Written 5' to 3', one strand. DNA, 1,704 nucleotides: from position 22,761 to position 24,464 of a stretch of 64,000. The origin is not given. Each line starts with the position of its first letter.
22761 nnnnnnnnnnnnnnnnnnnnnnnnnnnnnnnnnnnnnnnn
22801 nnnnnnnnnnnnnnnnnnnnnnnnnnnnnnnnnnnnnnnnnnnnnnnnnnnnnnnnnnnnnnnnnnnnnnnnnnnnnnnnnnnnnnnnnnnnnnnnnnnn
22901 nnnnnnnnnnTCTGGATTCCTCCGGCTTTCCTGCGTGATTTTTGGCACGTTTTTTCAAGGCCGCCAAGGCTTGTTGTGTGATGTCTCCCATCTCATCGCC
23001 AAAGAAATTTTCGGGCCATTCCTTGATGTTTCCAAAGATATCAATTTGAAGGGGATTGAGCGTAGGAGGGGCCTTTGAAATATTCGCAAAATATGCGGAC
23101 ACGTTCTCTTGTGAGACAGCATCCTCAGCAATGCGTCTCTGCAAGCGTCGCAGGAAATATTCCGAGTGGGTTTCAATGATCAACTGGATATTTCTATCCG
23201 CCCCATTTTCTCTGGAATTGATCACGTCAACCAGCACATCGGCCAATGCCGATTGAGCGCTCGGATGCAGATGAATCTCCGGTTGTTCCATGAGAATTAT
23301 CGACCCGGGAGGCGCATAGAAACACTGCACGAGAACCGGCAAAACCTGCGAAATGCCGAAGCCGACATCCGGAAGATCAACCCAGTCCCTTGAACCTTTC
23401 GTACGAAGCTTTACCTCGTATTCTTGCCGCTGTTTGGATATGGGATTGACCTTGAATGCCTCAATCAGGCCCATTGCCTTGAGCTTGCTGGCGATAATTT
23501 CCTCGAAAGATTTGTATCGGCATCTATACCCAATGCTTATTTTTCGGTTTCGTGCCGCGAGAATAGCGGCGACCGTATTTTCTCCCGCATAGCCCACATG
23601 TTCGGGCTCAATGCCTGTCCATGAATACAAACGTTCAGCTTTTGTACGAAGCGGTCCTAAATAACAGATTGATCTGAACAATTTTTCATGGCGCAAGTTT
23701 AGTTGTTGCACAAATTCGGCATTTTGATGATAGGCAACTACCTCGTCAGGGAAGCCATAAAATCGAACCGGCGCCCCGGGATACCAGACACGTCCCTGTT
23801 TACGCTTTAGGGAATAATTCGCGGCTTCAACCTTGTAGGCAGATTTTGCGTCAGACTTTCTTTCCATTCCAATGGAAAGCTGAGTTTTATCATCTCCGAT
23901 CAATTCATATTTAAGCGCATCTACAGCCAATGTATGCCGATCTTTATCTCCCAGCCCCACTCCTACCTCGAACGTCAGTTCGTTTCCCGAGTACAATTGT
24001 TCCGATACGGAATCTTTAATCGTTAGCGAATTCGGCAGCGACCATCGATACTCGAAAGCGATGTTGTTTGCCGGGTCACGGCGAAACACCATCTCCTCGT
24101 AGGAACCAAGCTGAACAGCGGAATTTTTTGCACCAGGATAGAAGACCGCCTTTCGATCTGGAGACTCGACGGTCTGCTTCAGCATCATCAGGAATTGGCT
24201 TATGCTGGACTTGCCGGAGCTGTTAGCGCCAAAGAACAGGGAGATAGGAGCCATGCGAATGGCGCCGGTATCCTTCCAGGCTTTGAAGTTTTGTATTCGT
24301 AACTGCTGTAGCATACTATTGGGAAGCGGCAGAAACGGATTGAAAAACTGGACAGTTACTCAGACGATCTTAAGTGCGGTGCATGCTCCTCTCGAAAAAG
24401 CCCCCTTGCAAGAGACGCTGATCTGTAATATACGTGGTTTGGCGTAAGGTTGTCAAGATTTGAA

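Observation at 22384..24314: Low-GC two-gene islet: ABC/AAA ATPase with DUF3696-like tail overlapping a PIN-like nuclease gene (candidate uncharacterised defence pair)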

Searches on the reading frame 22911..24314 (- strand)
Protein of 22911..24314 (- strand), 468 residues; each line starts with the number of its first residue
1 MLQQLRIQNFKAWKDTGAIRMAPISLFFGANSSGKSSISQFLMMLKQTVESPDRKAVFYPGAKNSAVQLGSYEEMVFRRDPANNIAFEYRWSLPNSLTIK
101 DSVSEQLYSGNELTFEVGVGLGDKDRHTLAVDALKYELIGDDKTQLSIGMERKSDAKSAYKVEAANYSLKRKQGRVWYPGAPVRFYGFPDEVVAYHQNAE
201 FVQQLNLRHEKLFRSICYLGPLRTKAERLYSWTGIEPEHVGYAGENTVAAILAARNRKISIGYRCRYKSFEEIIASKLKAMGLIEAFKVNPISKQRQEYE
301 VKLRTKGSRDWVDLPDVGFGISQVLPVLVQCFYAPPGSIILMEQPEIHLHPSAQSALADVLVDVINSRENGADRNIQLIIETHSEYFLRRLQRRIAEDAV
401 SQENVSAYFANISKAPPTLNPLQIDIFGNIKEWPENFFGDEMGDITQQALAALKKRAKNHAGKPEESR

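Call 3: search_protein_families(library=pfam, proteins=[window:22911-24314:-], max_evalue=1)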
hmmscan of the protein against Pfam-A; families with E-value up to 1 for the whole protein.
window:22911-24314:- (468 aa): 6 families
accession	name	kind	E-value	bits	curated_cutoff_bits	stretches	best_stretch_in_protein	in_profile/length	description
PF13175.12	AAA_15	-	8.3e-25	88.6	32.1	2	267-387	253-373/374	AAA ATPase domain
PF13304.12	AAA_21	-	8.2e-21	75.8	27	1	26-388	3-303/304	AAA domain, putative AbiEii toxin, Type IV TA system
PF12476.13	DUF3696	-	3.5e-08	34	22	1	401-447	2-51/52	Protein of unknown function (DUF3696)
PF13476.12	AAA_23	-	5.9e-05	24.2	27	1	4-72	1-68/201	AAA domain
PF02463.25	SMC_N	-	0.0013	18.6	40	1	1-40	1-42/220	RecF/RecN/SMC N terminal domain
PF13166.12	AAA_13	-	0.0075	15.4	36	0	24-52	18-46/713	AAA domain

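Call 4: search_protein_families(library=padloc, proteins=[window:22911-24314:-], max_evalue=1)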
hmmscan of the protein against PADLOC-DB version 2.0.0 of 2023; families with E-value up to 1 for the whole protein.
window:22911-24314:- (468 aa): 128 families (the best 25 are shown)
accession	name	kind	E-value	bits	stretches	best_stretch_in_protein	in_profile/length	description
PDLC04148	HEC-03B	-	4.7e-128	426.1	1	1-458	1-454/458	-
PDLC03878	NsnB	-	1.1e-57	194.3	1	1-441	1-335/345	-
PDLC04707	PDC-M55A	-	5.4e-54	181.8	1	2-456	3-417/421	-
PDLC02979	AriA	-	2e-27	95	2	271-387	256-372/373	-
PDLC02980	AriA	-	7.2e-20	70.1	2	297-388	218-303/304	-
PDLC02335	AbiLi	-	1.8e-14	51.5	1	1-393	49-245/326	AbiLi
PDLC02336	AbiLi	-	1.1e-13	49.5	2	1-116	1-118/340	AbiLi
PDLC04175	HEC-01A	-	2.4e-13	47.9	2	2-73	6-76/363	-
PDLC02981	AriAB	-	1.7e-12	44.9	2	337-389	331-378/694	-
PDLC04214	HEC-02A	-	1.8e-12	45.2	2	324-401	225-295/338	-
PDLC04176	HEC-01A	-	1.9e-12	45.2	2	2-112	3-117/371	-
PDLC00093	GajA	-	1.9e-12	44.7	2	335-389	380-437/736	AAA ATPase domain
PDLC04393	PDC-M07A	-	2e-12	44.9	1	1-400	1-365/435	-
PDLC04179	HEC-01A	-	3.8e-12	44.1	2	322-392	345-409/459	-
PDLC04391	PDC-M07A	-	4.6e-12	43.7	1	1-395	1-356/412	-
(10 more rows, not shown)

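Call 5: search_protein_families(library=ncbifam, proteins=[window:22911-24314:-], max_evalue=1)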
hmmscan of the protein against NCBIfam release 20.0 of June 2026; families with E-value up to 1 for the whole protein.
window:22911-24314:- (468 aa): 8 families
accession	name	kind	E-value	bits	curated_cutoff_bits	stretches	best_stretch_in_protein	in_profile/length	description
NF047739.1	antiphage_MADS3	equivalog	1.6e-09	37.4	420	1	1-123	1-124/427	methylation-associated defense system AAA family ATPase MAD3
NF038234.1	retron_eff_Eco8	equivalog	8.4e-07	28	250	1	339-391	275-328/679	retron Eco8 family effector endonuclease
NF041760.1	PtuA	equivalog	1.8e-05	23.9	500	1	339-389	379-421/524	retron Ec78 anti-phage system effector ATPase PtuA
TIGR00606.1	rad50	subfamily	2.1e-05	22.4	453.75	1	337-394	1224-1279/1311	DNA repair protein Rad50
TIGR04435.1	restrict_AAA_1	hypoth_equivalog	0.00096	18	300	1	300-391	381-473/568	restriction system-associated AAA family ATPase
TIGR00611.2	recf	equivalog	0.0049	16.1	172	1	2-38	1-37/339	DNA replication/repair protein RecF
NF053563.1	Rkd4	equivalog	0.018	13.2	860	1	2-40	3-41/747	arcadin-4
NF003034.1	PRK03918.1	equivalog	0.033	12.2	700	1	2-39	3-40/878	DNA double-strand break repair ATPase Rad50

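Call 12: find_homologous_proteins(query=window:22911-24314:-, max_evalue=1e-10)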
Query window:22911-24314:- (468 aa): 7978 proteins with E <= 1e-10 among 8000 candidates; the best 120 are listed.
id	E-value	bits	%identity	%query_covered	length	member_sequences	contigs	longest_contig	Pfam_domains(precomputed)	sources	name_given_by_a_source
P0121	0.0e+0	1057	100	100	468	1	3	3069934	PF12476.14,PF13175.13,PF13304.13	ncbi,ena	-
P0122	2.6e-263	892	85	100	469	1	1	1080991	PF12476.14,PF13175.13,PF13476.13,PF13304.13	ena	-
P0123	2.3e-262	889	84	99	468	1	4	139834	PF12476.14,PF13175.13,PF13304.13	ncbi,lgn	-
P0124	1.6e-258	876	83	99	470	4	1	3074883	PF12476.14,PF13175.13,PF13304.13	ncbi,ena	-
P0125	2.9e-258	875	81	100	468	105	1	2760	PF12476.14,PF13175.13,PF13304.13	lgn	-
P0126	1.4e-256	870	82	100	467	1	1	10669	PF12476.14,PF13175.13,PF13304.13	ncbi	-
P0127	2.0e-255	866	83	97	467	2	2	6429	PF12476.14,PF13175.13,PF13304.13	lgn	-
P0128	9.5e-255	864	81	100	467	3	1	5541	PF12476.14,PF13175.13,PF13304.13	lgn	-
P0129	2.1e-254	862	82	98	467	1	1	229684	PF12476.14,PF13175.13,PF13304.13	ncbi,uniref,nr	ncbi:AAA family ATPase [Desulfobulbus alkaliphilus]|uniref:AAA family ATPase n=1 Tax=Desulfobulbus a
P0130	1.6e-253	860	81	100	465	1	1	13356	PF12476.14,PF13175.13,PF13304.13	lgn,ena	-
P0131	2.6e-253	859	81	100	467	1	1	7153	PF12476.14,PF13175.13,PF13304.13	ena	-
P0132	5.5e-253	858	81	100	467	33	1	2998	PF12476.14,PF13175.13,PF13304.13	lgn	-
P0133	9.0e-253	857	81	98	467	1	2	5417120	PF12476.14,PF13175.13,PF13304.13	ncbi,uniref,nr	ncbi:AAA family ATPase [Thiorhodovibrio frisius]|uniref:DUF3696 domain-containing protein n=1 Tax=Th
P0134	2.7e-252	856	81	100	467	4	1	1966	PF12476.14,PF13175.13,PF13304.13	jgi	jgi:predicted ATPase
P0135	3.6e-252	855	81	100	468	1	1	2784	PF12476.14,PF13175.13,PF13304.13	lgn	-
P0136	4.0e-252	855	82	98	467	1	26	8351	PF12476.14,PF13175.13,PF13304.13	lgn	-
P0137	4.1e-252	855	80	100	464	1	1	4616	PF12476.14,PF13175.13,PF13304.13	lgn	-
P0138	8.8e-252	854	81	98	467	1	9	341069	PF12476.14,PF13175.13,PF13304.13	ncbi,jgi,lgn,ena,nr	ncbi:MAG: DUF3696 domain-containing protein [Acidobacteria bacterium]|jgi:predicted ATPase|nr:DUF369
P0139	9.9e-252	854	81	100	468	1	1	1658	PF12476.14,PF13175.13,PF13476.13,PF13304.13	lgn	-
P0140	1.4e-251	853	81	98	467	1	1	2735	PF12476.14,PF13175.13,PF13304.13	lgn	-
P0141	4.2e-251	852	81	99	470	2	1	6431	PF12476.14,PF13175.13,PF13304.13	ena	-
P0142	1.1e-250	850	81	98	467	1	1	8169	PF12476.14,PF13175.13,PF13304.13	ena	-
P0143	1.1e-250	850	80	100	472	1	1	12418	PF12476.14,PF13175.13,PF13304.13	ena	-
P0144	1.7e-250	850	80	98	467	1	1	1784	PF12476.14,PF13175.13,PF13304.13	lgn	-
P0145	2.8e-250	849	81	98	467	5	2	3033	PF12476.14,PF13175.13,PF13304.13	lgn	-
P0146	4.5e-250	848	81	98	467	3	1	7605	PF12476.14,PF13175.13,PF13304.13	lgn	-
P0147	5.1e-250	848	80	100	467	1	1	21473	PF12476.14,PF13175.13,PF13304.13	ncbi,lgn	-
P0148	6.0e-250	848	80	100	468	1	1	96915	PF12476.14,PF13175.13,PF13304.13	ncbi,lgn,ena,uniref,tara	ncbi:AAA family ATPase [Paremcibacter congregatus]|uniref:AAA family ATPase n=1 Tax=Paremcibacter co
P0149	6.6e-250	848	80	99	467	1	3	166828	PF12476.14,PF13175.13,PF13304.13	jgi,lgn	jgi:predicted ATPase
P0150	9.6e-250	847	79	100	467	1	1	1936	PF12476.14,PF13175.13,PF13304.13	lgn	-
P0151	1.3e-249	847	80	100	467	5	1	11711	PF12476.14,PF13175.13,PF13304.13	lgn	-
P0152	1.3e-249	847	79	100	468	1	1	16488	PF12476.14,PF13175.13,PF13476.13,PF13304.13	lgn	-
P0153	2.3e-249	846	80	99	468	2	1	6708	PF12476.14,PF13175.13,PF13304.13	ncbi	ncbi:MAG: DUF3696 domain-containing protein [Nitrosospira sp.]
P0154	2.5e-249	846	81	97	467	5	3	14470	PF12476.14,PF13175.13,PF13304.13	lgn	-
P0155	8.6e-249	844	79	100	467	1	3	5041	PF12476.14,PF13175.13,PF13304.13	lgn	-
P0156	1.1e-248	844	80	98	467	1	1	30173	PF12476.14,PF13175.13,PF13304.13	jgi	-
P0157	1.3e-248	843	80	100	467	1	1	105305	PF12476.14,PF13175.13,PF13304.13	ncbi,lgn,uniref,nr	ncbi:AAA family ATPase [Desulfatirhabdium butyrativorans]|uniref:AAA family ATPase n=1 Tax=Desulfati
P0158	2.0e-248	843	80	100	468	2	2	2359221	PF12476.14,PF13175.13,PF13304.13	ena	-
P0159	4.5e-248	842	81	97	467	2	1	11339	PF12476.14,PF13175.13,PF13476.13,PF13304.13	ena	-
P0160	6.2e-248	841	80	100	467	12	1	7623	PF12476.14,PF13175.13,PF13304.13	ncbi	-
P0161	9.8e-248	841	79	98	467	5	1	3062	PF12476.14,PF13175.13,PF13304.13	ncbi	ncbi:MAG: DUF3696 domain-containing protein [Leptospirales bacterium]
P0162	1.0e-247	840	79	100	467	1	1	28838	PF12476.14,PF13175.13,PF13304.13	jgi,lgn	-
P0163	1.1e-247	840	79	100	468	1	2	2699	PF12476.14,PF13175.13,PF13304.13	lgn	-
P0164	1.5e-247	840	79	100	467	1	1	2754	PF12476.14,PF13175.13,PF13304.13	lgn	-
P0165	1.6e-247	840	79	100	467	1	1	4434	PF12476.14,PF13175.13,PF13304.13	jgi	-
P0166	2.7e-247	839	80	100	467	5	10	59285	PF12476.14,PF13175.13,PF13304.13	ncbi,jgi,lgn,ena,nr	ncbi:MAG TPA: DUF3696 domain-containing protein [Myxococcota bacterium]|nr:DUF3696 domain-containing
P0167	1.4e-246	837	81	97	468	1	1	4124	PF12476.14,PF13175.13,PF13304.13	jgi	jgi:predicted ATPase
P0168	1.5e-246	837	79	100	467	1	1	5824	PF12476.14,PF13175.13,PF13304.13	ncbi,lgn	ncbi:MAG: DUF3696 domain-containing protein [Sedimenticola sp.]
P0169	1.6e-246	836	79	100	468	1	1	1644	PF12476.14,PF13175.13,PF13304.13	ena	-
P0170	2.0e-246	836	79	100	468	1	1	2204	PF12476.14,PF13175.13,PF13476.13,PF13304.13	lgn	-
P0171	2.2e-246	836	80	100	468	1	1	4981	PF12476.14,PF13175.13,PF13304.13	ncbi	-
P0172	4.0e-246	835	80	97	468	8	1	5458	PF12476.14,PF13175.13,PF13304.13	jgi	jgi:predicted ATPase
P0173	5.9e-246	835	80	98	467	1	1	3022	PF12476.14,PF13175.13,PF13304.13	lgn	-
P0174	6.8e-246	834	80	98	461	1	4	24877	PF12476.14,PF13175.13,PF13304.13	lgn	-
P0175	8.3e-246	834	79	98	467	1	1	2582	PF12476.14,PF13175.13,PF13476.13,PF13304.13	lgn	-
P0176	1.3e-244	830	79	100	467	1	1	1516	PF12476.14,PF13175.13,PF13304.13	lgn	-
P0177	1.3e-244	830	79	100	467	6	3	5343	PF12476.14,PF13175.13,PF13304.13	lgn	-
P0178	1.6e-244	830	79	98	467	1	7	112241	PF12476.14,PF13175.13,PF13304.13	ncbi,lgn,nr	ncbi:MAG: DUF3696 domain-containing protein [Gammaproteobacteria bacterium]|nr:DUF3696 domain-contai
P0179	2.1e-244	830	78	100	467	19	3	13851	PF12476.14,PF13175.13,PF13304.13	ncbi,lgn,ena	-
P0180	4.6e-244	828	79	99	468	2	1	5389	PF12476.14,PF13175.13,PF13304.13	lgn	-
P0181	5.3e-244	828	78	100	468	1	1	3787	PF12476.14,PF13175.13,PF13476.13,PF13304.13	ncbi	-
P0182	5.8e-244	828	78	98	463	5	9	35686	PF12476.14,PF13175.13,PF13304.13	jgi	-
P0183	7.9e-244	828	78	100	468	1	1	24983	PF12476.14,PF13175.13,PF13476.13,PF13304.13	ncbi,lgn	-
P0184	8.3e-244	828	79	100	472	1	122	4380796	PF12476.14,PF13175.13,PF13304.13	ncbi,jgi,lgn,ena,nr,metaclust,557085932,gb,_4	ncbi:MAG: DUF3696 domain-containing protein [Desulfofustis sp. PB-SRB1]|jgi:predicted ATPase|nr:DUF3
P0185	1.0e-243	827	79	100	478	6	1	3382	PF12476.14,PF13175.13,PF13304.13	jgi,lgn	jgi:predicted ATPase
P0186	1.3e-243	827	78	100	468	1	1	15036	PF12476.14,PF13175.13,PF13304.13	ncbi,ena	-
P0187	1.3e-243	827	78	100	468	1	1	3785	PF12476.14,PF13175.13,PF13304.13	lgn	-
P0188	1.4e-243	827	78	100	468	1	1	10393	PF12476.14,PF13175.13,PF13304.13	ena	-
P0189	1.6e-243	827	79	100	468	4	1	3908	PF12476.14,PF13175.13,PF13476.13,PF13304.13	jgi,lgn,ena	-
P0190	2.9e-243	826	79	97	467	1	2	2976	PF12476.14,PF13175.13,PF13304.13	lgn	-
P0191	3.5e-243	826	78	100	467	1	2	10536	PF12476.14,PF13175.13,PF13304.13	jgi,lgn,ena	-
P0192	3.8e-243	825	80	97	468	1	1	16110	PF12476.14,PF13175.13,PF13304.13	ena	-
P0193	4.3e-243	825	78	100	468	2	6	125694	PF12476.14,PF13175.13,PF13476.13,PF13304.13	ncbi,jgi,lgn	jgi:predicted ATPase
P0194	5.7e-243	825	78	100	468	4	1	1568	PF12476.14,PF13175.13,PF13304.13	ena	-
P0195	1.1e-242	824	78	100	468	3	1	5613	PF12476.14,PF13175.13,PF13476.13,PF13304.13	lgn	-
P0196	1.3e-242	824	79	98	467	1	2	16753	PF12476.14,PF13175.13,PF13304.13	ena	-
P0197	1.3e-242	824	79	98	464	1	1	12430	PF12476.14,PF13175.13,PF13304.13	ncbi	ncbi:MAG: DUF3696 domain-containing protein [Blastocatellia bacterium]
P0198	3.4e-242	822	78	98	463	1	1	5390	PF12476.14,PF13175.13,PF13304.13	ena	-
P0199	4.1e-242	822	77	99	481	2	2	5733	PF12476.14,PF13175.13,PF13304.13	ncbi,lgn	-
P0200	4.1e-242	822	80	98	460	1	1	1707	PF12476.14,PF13175.13,PF13304.13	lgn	-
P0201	7.7e-242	821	77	98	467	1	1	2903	PF12476.14,PF13175.13,PF13476.13,PF13304.13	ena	-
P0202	1.4e-241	820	79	100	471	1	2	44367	PF12476.14,PF13175.13,PF13304.13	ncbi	-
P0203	1.8e-241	820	78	100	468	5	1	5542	PF12476.14,PF13175.13,PF13304.13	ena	-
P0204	1.9e-241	820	77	100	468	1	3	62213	PF12476.14,PF13175.13,PF13304.13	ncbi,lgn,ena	-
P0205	4.4e-241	819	77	100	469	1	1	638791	PF12476.14,PF13175.13,PF13304.13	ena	-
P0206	4.7e-241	819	78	100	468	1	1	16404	PF12476.14,PF13175.13,PF13476.13,PF13304.13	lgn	-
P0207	5.1e-241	818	77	100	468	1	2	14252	PF12476.14,PF13175.13,PF13304.13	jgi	-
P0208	6.5e-241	818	77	100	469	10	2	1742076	PF12476.14,PF13175.13,PF13304.13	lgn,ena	-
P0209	9.5e-241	818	78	100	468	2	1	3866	PF12476.14,PF13175.13,PF13304.13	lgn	-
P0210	1.9e-240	817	79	97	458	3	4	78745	PF12476.14,PF13175.13,PF13304.13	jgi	jgi:predicted ATPase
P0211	2.2e-240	816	77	99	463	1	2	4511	PF12476.14,PF13175.13,PF13304.13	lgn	-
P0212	2.3e-240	816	78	100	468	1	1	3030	PF12476.14,PF13175.13,PF13304.13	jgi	-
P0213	2.4e-240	816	78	99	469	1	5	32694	PF12476.14,PF13175.13,PF13304.13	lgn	-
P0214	2.4e-240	816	78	99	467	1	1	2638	PF12476.14,PF13175.13,PF13304.13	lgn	-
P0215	1.2e-239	814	79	97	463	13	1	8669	PF12476.14,PF13175.13,PF13304.13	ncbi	-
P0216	1.4e-239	814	77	100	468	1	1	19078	PF12476.14,PF13175.13,PF13476.13,PF13304.13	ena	-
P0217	2.6e-239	813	76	100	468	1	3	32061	PF12476.14,PF13175.13,PF13304.13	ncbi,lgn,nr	ncbi:MAG: DUF3696 domain-containing protein [Syntrophobacteraceae bacterium]|nr:DUF3696 domain-conta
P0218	4.0e-239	812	77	100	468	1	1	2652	PF12476.14,PF13175.13,PF13304.13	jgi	jgi:predicted ATPase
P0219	4.9e-239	812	77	100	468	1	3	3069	PF12476.14,PF13175.13,PF13304.13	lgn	-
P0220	5.2e-239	812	76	100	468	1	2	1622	PF12476.14,PF13175.13,PF13304.13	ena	-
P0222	1.1e-238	811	78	97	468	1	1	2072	PF12476.14,PF13175.13,PF13304.13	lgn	-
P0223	1.2e-238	811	76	100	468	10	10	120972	PF12476.14,PF13175.13,PF13304.13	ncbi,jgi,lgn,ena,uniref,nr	ncbi:DUF3696 domain-containing protein [Desulfobacter sp.]|uniref:AAA family ATPase n=1 Tax=Desulfob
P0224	1.2e-238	811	77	99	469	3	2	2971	PF12476.14,PF13175.13,PF13304.13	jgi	jgi:predicted ATPase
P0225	2.0e-238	810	78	97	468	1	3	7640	PF12476.14,PF13175.13,PF13304.13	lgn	-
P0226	2.9e-238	809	77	100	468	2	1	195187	PF12476.14,PF13175.13,PF13304.13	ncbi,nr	ncbi:DUF3696 domain-containing protein [Pontiellaceae bacterium B1224]|nr:DUF3696 domain-containing 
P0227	3.4e-238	809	77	98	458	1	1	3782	PF12476.14,PF13175.13,PF13304.13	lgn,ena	-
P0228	3.4e-238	809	80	96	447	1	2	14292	PF12476.14,PF13175.13,PF13304.13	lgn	-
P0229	1.1e-237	807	78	97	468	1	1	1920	PF12476.14,PF13175.13,PF13304.13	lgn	-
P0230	1.4e-237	807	76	100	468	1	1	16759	PF12476.14,PF13175.13,PF13304.13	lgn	-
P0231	1.5e-237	807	76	98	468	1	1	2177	PF12476.14,PF13175.13,PF13304.13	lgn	-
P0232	2.1e-237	806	76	100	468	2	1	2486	PF12476.14,PF13175.13,PF13476.13,PF02463.26,PF13304.13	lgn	-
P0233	2.8e-237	806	77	97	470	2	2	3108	PF12476.14,PF13175.13,PF13304.13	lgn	-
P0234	7.0e-237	805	77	97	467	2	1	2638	PF12476.14,PF13175.13,PF13304.13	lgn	-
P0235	1.0e-236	804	77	97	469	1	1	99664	PF12476.14,PF13175.13,PF13476.13,PF13304.13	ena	-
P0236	1.3e-236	804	76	100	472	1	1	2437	PF12476.14,PF13175.13,PF13304.13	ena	-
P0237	1.9e-236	803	77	98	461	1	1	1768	PF12476.14,PF13175.13,PF13304.13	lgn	-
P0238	2.4e-236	803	75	100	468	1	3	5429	PF12476.14,PF13175.13,PF13476.13,PF13304.13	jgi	jgi:predicted ATPase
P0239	3.1e-236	803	76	99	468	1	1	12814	PF12476.14,PF13175.13,PF13304.13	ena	-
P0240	5.4e-236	802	77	98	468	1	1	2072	PF12476.14,PF13175.13,PF13304.13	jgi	-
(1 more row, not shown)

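Call 76: search_solved_structures(query=window:22911-24314:-, max_evalue=0.01)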
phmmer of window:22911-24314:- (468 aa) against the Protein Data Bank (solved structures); distinct sequences matched with E-value up to 0.01: 0.

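Call 86: predict_structure(alignment_id=A6)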
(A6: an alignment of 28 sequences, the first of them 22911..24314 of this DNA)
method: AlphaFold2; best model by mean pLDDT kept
length: 468 residues; sequences in the alignment: 28
mean_pLDDT: 54.1   pTM: 0.42
mean pLDDT of the five models: 54.1, 47.9, 45.8, 44.2, 43.4
residues with pLDDT >= 90: 0; 70-90: 125; 50-70: 143; < 50: 200
segments of 3 or more residues with pLDDT < 50: 1-3, 10-16, 18-82, 125-129, 179-246, 295-297, 409-420, 427-429, 434-449, 459-468
pLDDT, mean of each block of 10 residues (from residue 1): 50 44 27 31 32 28 24 27 56 69 76 68 50 76 83 65 75 52 30 28 32 31 30 32 44 70 69 83 78 52 71 56 65 66 59 80 84 73 70 77 60 40 52 46 41 49 37
secondary structure, 60 per line:
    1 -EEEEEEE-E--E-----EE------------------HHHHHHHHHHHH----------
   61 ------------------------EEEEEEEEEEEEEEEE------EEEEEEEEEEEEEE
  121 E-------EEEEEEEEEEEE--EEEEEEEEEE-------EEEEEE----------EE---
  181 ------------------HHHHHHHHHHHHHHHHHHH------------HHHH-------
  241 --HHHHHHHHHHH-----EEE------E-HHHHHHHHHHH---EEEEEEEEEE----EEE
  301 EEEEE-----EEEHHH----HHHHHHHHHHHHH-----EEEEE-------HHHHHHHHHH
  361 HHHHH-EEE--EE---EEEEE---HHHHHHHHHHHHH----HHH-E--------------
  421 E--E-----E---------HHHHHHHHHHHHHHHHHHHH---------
elements in order: E2-8 H39-50 E85-100 E107-121 E129-140 E143-152 E160-165 H199-217 H230-233 H243-253 E259-261 H270-280 E284-293 E298-305 E311-313 H321-333 E339-343 H351-365 E367-369 E377-381 H385-397 H440-459
